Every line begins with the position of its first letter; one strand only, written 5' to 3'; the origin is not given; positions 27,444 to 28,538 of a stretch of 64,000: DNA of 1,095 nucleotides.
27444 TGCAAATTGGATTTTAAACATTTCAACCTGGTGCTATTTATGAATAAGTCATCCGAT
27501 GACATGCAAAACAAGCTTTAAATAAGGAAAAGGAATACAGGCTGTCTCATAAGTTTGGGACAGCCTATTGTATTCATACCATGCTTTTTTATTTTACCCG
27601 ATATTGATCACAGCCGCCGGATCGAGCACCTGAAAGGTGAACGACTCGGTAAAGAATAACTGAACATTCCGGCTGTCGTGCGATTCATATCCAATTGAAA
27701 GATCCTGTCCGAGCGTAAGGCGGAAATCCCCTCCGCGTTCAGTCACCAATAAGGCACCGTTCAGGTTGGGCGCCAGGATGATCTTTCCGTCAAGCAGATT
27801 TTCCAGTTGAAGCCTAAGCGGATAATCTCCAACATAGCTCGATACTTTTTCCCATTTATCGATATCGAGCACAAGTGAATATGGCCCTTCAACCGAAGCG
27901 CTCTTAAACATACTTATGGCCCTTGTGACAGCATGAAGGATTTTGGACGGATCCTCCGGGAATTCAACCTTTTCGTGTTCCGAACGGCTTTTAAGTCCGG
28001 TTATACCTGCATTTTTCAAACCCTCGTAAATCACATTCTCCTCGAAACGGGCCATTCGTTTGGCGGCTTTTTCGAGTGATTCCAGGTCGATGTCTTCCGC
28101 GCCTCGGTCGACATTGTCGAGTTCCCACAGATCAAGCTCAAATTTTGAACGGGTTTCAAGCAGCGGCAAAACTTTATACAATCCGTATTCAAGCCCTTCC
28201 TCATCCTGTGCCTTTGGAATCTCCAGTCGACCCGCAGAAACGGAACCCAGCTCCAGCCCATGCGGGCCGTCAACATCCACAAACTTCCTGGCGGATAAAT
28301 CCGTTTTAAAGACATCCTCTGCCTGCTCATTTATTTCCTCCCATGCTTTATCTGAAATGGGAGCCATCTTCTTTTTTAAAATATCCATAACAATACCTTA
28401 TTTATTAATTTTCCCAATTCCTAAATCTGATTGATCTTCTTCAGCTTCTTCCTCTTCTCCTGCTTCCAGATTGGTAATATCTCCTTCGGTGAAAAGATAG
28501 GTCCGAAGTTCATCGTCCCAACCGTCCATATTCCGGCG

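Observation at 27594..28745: Two-gene encapsulin nanocompartment operon with EncFtn cargo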

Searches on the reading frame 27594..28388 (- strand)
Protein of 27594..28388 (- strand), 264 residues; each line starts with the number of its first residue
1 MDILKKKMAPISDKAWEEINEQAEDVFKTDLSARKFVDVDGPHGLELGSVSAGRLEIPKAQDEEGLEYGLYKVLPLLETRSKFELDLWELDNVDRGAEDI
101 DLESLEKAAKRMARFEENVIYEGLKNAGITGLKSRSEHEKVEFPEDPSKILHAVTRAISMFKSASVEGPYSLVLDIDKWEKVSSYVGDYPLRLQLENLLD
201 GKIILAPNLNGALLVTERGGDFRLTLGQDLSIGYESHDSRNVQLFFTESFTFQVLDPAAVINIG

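Call 3: search_protein_families(library=pfam, proteins=[window:27594-28388:-], max_evalue=0.01)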
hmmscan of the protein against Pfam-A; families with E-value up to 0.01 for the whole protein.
window:27594-28388:- (264 aa): 1 family
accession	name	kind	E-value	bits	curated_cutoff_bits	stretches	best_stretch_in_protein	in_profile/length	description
PF04454.18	Linocin_M18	-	8.5e-86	287.7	24.3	1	1-251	1-253/253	Encapsulating protein for peroxidase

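Call 4: search_protein_families(library=ncbifam, proteins=[window:27594-28388:-], max_evalue=0.01)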
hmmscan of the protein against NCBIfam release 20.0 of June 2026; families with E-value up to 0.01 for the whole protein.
window:27594-28388:- (264 aa): 1 family
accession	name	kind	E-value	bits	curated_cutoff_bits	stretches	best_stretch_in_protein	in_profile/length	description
NF041155.2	encap_f1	equivalog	9.3e-84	280.9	100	1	4-262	1-260/261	family 1 encapsulin nanocompartment shell protein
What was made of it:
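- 27594..28388 (-): enc: 264-aa family-1 encapsulin shell protein. Scores 281 bits on the NF041155 equivalog and 288 bits on PF04454 (calls 3, 4).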

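Call 6: search_solved_structures(query=window:27594-28388:-, max_evalue=0.01, show_alignments=2)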
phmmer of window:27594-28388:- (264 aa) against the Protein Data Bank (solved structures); distinct sequences matched with E-value up to 0.01: 32.
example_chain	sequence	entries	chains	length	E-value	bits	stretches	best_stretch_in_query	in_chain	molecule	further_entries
7mu1_A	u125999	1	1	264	1.3e-76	260.7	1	1-261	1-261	Maritimacin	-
3dkt_A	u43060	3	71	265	1.3e-76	260.7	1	1-261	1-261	Maritimacin | Type 1 encapsulin shell protein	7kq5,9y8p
7lij_A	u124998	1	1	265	1.4e-76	260.6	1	1-261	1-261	Maritimacin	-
7k5w_A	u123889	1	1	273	1.4e-76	260.5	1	1-261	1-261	Maritimacin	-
7lik_A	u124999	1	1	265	1.8e-76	260.2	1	1-261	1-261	Maritimacin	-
7lil_A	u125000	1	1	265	1.2e-74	254.2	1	1-261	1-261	Maritimacin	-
7lis_A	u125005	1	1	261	9.4e-74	251.3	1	1-261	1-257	Maritimacin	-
6wkv_A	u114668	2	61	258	4.3e-73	249.1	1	1-261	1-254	Encapsulin | Maritimacin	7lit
7lii_A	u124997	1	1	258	5.8e-73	248.7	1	1-261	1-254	Maritimacin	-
7lim_A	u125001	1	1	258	1.7e-72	247.1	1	1-261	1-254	Maritimacin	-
7odw_A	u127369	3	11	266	3.2e-56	193.8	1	1-263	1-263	Linocin_M18 bacteriocin protein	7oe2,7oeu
7p1t_A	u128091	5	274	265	1.2e-54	188.6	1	3-255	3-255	29 kDa antigen, Cfp29 | Type 1 encapsulin shell protein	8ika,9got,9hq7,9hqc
7phm_Z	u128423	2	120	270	1.3e-54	188.5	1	3-255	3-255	29 kDa antigen CFP29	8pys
9bkx_A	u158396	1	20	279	1.5e-54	188.4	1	3-255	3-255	Type 1 encapsulin shell protein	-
9i8d_A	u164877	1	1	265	1.4e-52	181.9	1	3-253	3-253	Encapsulin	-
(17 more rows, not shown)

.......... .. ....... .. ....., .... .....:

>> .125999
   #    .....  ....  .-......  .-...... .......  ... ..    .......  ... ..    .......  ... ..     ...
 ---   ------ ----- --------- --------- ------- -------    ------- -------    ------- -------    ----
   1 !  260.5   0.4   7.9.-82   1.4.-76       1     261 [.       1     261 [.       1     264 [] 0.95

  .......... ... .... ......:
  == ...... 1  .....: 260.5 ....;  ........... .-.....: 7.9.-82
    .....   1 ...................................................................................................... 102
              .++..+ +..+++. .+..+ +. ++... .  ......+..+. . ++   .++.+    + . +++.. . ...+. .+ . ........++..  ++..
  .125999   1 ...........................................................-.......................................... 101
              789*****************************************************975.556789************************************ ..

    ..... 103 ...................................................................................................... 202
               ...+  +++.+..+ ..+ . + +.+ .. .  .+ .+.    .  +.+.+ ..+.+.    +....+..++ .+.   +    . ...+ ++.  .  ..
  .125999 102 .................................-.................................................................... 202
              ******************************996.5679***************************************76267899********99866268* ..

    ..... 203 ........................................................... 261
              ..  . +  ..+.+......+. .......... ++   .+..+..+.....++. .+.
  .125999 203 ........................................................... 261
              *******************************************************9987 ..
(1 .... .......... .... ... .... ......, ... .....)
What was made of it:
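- Closest known: Rhodospirillum rubrum EncFtn / encapsulin. Different: The shell is closer to T. maritima than to the R. rubrum shell (E 1e-50, call 6).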

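Call 10: find_encoding_contigs(protein=window:27594-28388:-, flank=8000, max_places=6)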
Protein window:27594-28388:- (264 aa): 8 contigs read that carry it; 3 places shown.
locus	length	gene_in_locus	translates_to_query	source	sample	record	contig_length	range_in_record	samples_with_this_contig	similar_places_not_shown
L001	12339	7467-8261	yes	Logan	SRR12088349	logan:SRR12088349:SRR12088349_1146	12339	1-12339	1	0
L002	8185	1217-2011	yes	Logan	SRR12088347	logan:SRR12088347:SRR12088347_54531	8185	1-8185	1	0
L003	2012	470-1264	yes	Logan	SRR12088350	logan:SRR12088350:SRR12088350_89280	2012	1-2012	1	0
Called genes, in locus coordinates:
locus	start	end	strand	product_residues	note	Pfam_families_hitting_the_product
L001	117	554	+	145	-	-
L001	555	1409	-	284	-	PF00582:Usp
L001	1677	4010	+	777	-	PF08448:PAS_4, PF13426:PAS_9 (faint), PF00512:HisKA, PF02518:HATPase_c, PF00072:Response_reg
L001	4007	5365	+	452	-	PF00072:Response_reg, PF00158:Sigma54_activat, PF14532:Sigma54_activ_2, PF07728:AAA_5, PF25601:AAA_lid_14, PF02954:HTH_8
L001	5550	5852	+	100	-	PF00011:HSP20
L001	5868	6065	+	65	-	-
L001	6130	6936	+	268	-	PF13489:Methyltransf_23 (weak), PF08241:Methyltransf_11 (weak), PF08242:Methyltransf_12 (weak), PF13649:Methyltransf_25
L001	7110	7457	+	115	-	PF22277:EncFtn-like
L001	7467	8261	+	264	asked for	PF04454:Linocin_M18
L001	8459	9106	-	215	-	-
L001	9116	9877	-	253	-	PF00780:CNH (faint), PF08309:LVIVD (faint)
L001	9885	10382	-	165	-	-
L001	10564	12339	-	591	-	PF18370:RGI_lyase (faint), PF18962:Por_Secre_tail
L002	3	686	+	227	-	?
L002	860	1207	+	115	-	PF22277:EncFtn-like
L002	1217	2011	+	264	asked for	PF04454:Linocin_M18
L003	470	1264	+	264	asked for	PF04454:Linocin_M18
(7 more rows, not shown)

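Call 11: find_homologous_proteins(query=window:27594-28388:-, max_evalue=1e-20)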
Query window:27594-28388:- (264 aa): 961 proteins with E <= 1e-20 among 1940 candidates; the best 120 are listed.
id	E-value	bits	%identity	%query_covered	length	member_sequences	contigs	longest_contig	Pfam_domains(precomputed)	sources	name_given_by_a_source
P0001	1.8e-168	576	100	100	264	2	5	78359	PF04454.19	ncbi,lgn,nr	ncbi:MAG: bacteriocin family protein [Bacteroidales bacterium]|nr:bacteriocin family protein [Bacter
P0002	1.9e-150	517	88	100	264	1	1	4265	PF04454.19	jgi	-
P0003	1.5e-117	410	70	99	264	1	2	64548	PF04454.19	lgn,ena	-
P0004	4.9e-117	408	67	99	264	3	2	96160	PF04454.19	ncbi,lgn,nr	ncbi:MAG: bacteriocin family protein [Bacteroidales bacterium]|nr:bacteriocin family protein [Bacter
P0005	6.2e-114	398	67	99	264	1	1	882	PF04454.19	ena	-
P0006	1.4e-113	397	66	99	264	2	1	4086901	PF04454.19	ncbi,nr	ncbi:MAG: family 1 encapsulin nanocompartment shell protein [Bacteroidota bacterium]|nr:family 1 enc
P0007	5.7e-111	388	66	99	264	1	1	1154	PF09950.16,PF04454.19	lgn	-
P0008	1.2e-110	387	64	99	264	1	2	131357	PF04454.19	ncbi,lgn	-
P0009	1.7e-109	383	65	100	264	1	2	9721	PF04454.19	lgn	-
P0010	3.3e-109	382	65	99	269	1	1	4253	PF04454.19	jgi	jgi:uncharacterized linocin/CFP29 family protein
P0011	1.5e-107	377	64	99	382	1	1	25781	PF09950.16,PF04454.19,PF22277.3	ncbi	ncbi:MAG: family 1 encapsulin nanocompartment shell protein [Bacteroidales bacterium]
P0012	1.1e-106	374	61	99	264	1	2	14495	PF04454.19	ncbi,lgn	-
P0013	2.5e-104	366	60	100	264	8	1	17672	PF04454.19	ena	-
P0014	4.9e-100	352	62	98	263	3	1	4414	PF04454.19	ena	-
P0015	6.2e-100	352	61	99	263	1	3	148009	PF04454.19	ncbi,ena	-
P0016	8.1e-100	352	59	99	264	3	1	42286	PF04454.19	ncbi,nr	ncbi:MAG: family 1 encapsulin nanocompartment shell protein [Bacteroidales bacterium]|nr:family 1 en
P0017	8.5e-100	351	60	99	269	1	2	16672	PF04454.19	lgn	-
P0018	9.9e-100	351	60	99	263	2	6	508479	PF04454.19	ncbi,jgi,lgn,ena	jgi:uncharacterized linocin/CFP29 family protein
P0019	1.1e-99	351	62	99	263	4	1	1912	PF04454.19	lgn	-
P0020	3.0e-99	350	60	99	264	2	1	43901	PF04454.19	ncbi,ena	-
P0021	3.8e-99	349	60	98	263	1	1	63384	PF04454.19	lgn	-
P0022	5.7e-99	349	59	99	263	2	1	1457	PF04454.19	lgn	-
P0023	9.0e-99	348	61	99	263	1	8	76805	PF04454.19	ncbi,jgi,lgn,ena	-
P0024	9.4e-99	348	60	100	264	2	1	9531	PF04454.19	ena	-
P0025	1.4e-98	347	60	98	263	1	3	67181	PF04454.19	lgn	-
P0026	1.7e-98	347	60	98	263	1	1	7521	PF04454.19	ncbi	-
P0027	3.0e-98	346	60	99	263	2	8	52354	PF04454.19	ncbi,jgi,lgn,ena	-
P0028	6.7e-98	345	59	99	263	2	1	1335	PF04454.19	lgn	-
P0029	6.9e-98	345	60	98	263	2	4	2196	PF04454.19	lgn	-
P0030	7.0e-98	345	61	99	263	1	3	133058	PF04454.19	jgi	jgi:uncharacterized linocin/CFP29 family protein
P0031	7.0e-98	345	57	99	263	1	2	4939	PF04454.19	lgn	-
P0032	7.6e-98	345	58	99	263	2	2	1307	PF04454.19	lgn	-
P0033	9.4e-98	345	61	99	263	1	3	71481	PF04454.19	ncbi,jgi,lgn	-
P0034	1.0e-97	345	60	99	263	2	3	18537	PF04454.19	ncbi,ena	-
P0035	1.3e-97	344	59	99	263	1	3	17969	PF04454.19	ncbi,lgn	-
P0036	1.4e-97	344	60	99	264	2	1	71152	PF04454.19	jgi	jgi:uncharacterized linocin/CFP29 family protein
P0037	1.9e-97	344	59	99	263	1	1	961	PF04454.19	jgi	jgi:uncharacterized linocin/CFP29 family protein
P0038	2.4e-97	343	59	99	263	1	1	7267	PF04454.19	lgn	-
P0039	3.5e-97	343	59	99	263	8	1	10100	PF05065.20,PF04454.19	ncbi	-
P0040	3.8e-97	343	60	99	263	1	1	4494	PF04454.19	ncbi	-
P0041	4.8e-97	342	59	98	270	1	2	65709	PF04454.19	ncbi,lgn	ncbi:MAG: family 1 encapsulin nanocompartment shell protein [Bacteroidota bacterium]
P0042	5.1e-97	342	59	99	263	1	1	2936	PF04454.19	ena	-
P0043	9.9e-97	341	59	98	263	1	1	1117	PF04454.19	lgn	-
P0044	1.3e-96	341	61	99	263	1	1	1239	PF04454.19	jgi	jgi:uncharacterized linocin/CFP29 family protein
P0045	1.8e-96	341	58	98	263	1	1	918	PF04454.19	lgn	-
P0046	1.9e-96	340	60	99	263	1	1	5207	PF04454.19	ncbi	-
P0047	1.9e-96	340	59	99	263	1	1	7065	PF04454.19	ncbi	-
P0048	1.9e-96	340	60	99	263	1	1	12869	PF05065.20,PF04454.19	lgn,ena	-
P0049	2.0e-96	340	59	98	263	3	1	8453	PF04454.19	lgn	-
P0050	2.1e-96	340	59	99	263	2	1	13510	PF04454.19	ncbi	-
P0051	2.2e-96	340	60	98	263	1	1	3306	PF04454.19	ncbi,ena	-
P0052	2.4e-96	340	57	99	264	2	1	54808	PF04454.19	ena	-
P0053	3.8e-96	339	60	99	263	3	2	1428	PF04454.19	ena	-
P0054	6.1e-96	339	57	100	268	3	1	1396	PF04454.19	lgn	-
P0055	7.8e-96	338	59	99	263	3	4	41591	PF05065.20,PF04454.19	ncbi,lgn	ncbi:MAG: family 1 encapsulin nanocompartment shell protein [Bacteroidales bacterium]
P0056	9.4e-96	338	59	99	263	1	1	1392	PF04454.19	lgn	-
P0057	1.1e-95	338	58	99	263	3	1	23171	PF04454.19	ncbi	-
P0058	1.2e-95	338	60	100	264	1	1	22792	PF04454.19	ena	-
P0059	1.3e-95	338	58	99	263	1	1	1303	PF04454.19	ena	-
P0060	1.4e-95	338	58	99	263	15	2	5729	PF04454.19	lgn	-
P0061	1.6e-95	337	58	99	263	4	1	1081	PF04454.19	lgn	-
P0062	1.7e-95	337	56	99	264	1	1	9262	PF04454.19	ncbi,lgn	-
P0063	2.1e-95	337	58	98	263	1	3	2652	PF04454.19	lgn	-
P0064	2.2e-95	337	57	99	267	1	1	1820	PF04454.19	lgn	-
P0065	2.2e-95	337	59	100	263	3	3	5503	PF04454.19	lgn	-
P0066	2.4e-95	337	59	100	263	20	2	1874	PF05065.20,PF04454.19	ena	-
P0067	2.5e-95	337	59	99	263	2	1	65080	PF04454.19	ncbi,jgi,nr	ncbi:MAG: bacteriocin family protein [Bacteroidales bacterium]|nr:bacteriocin family protein [Bacter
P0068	2.7e-95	337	58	99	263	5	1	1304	PF04454.19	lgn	-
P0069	2.7e-95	337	57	99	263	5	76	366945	PF04454.19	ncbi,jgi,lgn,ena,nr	ncbi:MAG: family 1 encapsulin nanocompartment shell protein [Bacteroidales bacterium]|jgi:uncharacte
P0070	2.8e-95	337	59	99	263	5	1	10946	PF04454.19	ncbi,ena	-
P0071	2.9e-95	337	58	99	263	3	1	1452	PF04454.19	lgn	-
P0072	3.9e-95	336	57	99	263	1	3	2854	PF04454.19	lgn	-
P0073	4.6e-95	336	57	99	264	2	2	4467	PF04454.19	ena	-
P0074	4.9e-95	336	58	99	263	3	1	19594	PF04454.19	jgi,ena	-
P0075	5.2e-95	336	58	99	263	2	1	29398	PF04454.19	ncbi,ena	-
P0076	7.0e-95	335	58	98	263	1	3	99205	PF04454.19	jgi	jgi:uncharacterized linocin/CFP29 family protein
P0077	8.5e-95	335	58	99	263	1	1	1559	PF04454.19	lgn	-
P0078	9.7e-95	335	59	99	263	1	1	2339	PF04454.19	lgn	-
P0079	1.4e-94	334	56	99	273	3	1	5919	PF04454.19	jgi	jgi:uncharacterized linocin/CFP29 family protein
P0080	1.4e-94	334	56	100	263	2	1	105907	PF04454.19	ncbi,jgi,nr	ncbi:MAG: family 1 encapsulin nanocompartment shell protein [Bacteroides sp.]|jgi:uncharacterized li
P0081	1.5e-94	334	58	99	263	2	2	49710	PF04454.19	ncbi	-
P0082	2.7e-94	333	58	99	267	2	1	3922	PF04454.19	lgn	-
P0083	3.3e-94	333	58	98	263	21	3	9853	PF04454.19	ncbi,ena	-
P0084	3.4e-94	333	59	99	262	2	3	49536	PF04454.19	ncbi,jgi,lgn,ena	-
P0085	3.5e-94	333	57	99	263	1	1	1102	PF04454.19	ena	-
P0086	4.3e-94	333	59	99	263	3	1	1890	PF04454.19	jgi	jgi:uncharacterized linocin/CFP29 family protein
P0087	4.7e-94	333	59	99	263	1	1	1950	PF04454.19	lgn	-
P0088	5.8e-94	332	60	98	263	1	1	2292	PF04454.19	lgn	-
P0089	5.8e-94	332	56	99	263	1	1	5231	PF04454.19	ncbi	-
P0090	5.8e-94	332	57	99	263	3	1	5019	PF04454.19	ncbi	-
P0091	6.3e-94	332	57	99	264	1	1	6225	PF04454.19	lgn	-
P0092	7.3e-94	332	57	98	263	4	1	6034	PF04454.19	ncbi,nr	ncbi:MAG: bacteriocin [Bacteroidetes bacterium]|nr:MAG: bacteriocin [Bacteroidota bacterium]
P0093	7.3e-94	332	57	99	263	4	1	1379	PF04454.19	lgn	-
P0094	7.7e-94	332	57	99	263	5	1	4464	PF04454.19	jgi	jgi:uncharacterized linocin/CFP29 family protein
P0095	7.8e-94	332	58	98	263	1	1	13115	PF04454.19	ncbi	-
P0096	7.8e-94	332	58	98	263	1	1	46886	PF04454.19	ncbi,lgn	-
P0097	8.4e-94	332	56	99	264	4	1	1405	PF04454.19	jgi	jgi:uncharacterized linocin/CFP29 family protein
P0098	8.8e-94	332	56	99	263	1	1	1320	PF04454.19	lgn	-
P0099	1.1e-93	331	57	99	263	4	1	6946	PF04454.19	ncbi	-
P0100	1.1e-93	331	57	99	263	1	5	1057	PF05065.20,PF04454.19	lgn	-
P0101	1.2e-93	331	57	99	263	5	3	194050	PF04454.19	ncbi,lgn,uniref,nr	ncbi:family 1 encapsulin nanocompartment shell protein [Thermophagus xiamenensis]|uniref:Uncharacter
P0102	1.7e-93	331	58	98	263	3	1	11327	PF04454.19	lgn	-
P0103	1.7e-93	331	57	99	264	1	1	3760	PF04454.19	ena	-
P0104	2.1e-93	331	55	99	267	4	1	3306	PF04454.19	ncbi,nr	ncbi:MAG TPA: family 1 encapsulin nanocompartment shell protein [Fodinibius sp.]|nr:family 1 encapsu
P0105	3.5e-93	330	58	98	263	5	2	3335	PF04454.19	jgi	jgi:uncharacterized linocin/CFP29 family protein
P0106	3.9e-93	330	56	99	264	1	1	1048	PF04454.19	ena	-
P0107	4.0e-93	330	57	99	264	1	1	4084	PF04454.19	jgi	jgi:uncharacterized linocin/CFP29 family protein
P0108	6.0e-93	329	57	99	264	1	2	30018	PF04454.19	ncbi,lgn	ncbi:MAG: family 1 encapsulin nanocompartment shell protein [Bacteroidales bacterium]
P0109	7.3e-93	329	57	99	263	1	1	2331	PF04454.19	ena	-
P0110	8.1e-93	329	57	99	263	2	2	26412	PF04454.19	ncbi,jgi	-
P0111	8.6e-93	328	56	98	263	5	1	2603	PF04454.19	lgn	-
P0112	1.1e-92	328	57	99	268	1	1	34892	PF04454.19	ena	-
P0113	1.1e-92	328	57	99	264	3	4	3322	PF04454.19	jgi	jgi:uncharacterized linocin/CFP29 family protein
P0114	1.2e-92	328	54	100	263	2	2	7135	PF04454.19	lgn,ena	-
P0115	1.4e-92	328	56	99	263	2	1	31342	PF04454.19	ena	-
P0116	1.4e-92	328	57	99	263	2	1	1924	PF04454.19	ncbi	-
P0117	1.6e-92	328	55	99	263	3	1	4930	PF04454.19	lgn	-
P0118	1.7e-92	328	57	98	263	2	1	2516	PF04454.19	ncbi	-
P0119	1.8e-92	327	55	98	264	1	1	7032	PF04454.19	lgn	-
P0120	1.8e-92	327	57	99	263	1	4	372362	PF04454.19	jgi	jgi:uncharacterized linocin/CFP29 family protein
